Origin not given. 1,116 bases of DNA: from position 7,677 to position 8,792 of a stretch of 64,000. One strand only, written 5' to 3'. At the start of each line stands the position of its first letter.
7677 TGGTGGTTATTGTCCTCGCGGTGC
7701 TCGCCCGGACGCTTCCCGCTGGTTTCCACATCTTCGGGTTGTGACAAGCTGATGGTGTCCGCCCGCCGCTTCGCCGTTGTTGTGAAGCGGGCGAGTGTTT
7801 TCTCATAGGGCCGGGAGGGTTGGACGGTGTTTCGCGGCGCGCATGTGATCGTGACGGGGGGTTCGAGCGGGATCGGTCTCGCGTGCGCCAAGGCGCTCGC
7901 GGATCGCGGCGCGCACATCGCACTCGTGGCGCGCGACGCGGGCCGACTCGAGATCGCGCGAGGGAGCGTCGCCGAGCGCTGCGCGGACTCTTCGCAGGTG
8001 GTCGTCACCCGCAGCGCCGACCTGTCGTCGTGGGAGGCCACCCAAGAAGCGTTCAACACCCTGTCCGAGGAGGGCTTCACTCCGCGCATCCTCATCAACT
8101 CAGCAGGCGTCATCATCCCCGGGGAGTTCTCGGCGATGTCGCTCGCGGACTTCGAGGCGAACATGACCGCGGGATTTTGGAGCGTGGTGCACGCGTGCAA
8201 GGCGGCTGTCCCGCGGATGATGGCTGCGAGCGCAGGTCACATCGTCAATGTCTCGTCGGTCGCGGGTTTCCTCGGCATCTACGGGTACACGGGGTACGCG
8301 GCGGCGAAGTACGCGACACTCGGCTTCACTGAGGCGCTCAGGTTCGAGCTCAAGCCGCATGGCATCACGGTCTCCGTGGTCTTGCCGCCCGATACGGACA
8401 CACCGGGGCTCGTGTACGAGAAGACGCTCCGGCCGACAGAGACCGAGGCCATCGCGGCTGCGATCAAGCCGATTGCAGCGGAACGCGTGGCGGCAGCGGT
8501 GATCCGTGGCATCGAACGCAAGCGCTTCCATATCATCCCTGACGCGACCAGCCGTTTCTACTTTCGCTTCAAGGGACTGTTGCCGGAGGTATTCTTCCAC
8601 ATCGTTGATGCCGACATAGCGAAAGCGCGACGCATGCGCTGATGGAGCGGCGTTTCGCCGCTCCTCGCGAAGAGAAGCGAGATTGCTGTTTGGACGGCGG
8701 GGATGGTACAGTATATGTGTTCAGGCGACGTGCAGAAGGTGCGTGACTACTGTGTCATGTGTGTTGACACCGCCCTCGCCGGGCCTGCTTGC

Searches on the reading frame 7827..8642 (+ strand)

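Call 51: search_protein_families(library=ncbifam, proteins=[window:7827-8642:+], max_evalue=1)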
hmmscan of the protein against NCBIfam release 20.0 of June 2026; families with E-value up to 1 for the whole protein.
window:7827-8642:+ (271 aa): 224 families (the best 25 are shown)
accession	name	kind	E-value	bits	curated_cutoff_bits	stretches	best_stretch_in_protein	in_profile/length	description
NF004825.0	PRK06181.1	equivalog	2.1e-45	155.1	215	1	2-268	4-267/268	SDR family oxidoreductase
NF005878.0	PRK07825.1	subfamily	3.9e-43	147.8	287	1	3-267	8-255/278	short chain dehydrogenase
NF005881.0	PRK07832.1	equivalog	7.3e-41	140.2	296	1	2-254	7-263/287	SDR family oxidoreductase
NF005495.0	PRK07109.1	subfamily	7e-39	134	264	1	5-233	9-233/334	SDR family oxidoreductase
NF009466.0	PRK12826.1-2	subfamily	4.8e-37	127.8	222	1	6-221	5-212/248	3-oxoacyl-ACP reductase FabG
NF006123.0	PRK08267.1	equivalog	3.4e-36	124.8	261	1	6-263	4-255/261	SDR family oxidoreductase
NF005806.0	PRK07666.1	equivalog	4.1e-35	121.2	286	1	3-208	6-206/239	3-ketoacyl-ACP reductase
NF005672.0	PRK07454.1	equivalog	4.9e-35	120.8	234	1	6-193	8-191/241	SDR family oxidoreductase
NF004196.0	PRK05650.1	equivalog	5.3e-34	117.5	297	1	6-267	4-263/272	SDR family oxidoreductase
NF004514.1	PRK05855.1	equivalog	8.9e-34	117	455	1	2-193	311-499/578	SDR family oxidoreductase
NF052558.1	MBtsdlDhBudC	equivalog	4.7e-32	111.5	270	1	2-193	1-185/250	meso-2,3-butanediol dehydrogenase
NF040690.1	mycolate_SDR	equivalog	1e-31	110.3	380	1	5-248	9-244/265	mycolate reductase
NF006565.0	PRK09072.1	equivalog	5.1e-31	108.2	238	1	4-255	5-244/265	SDR family oxidoreductase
TIGR01830.1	3oxo_ACP_reduc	equivalog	9.6e-31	107.3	297.75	1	7-188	1-179/239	3-oxoacyl-[acyl-carrier-protein] reductase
NF005594.0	PRK07326.1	equivalog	3.1e-30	105.5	271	1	4-192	6-188/237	SDR family oxidoreductase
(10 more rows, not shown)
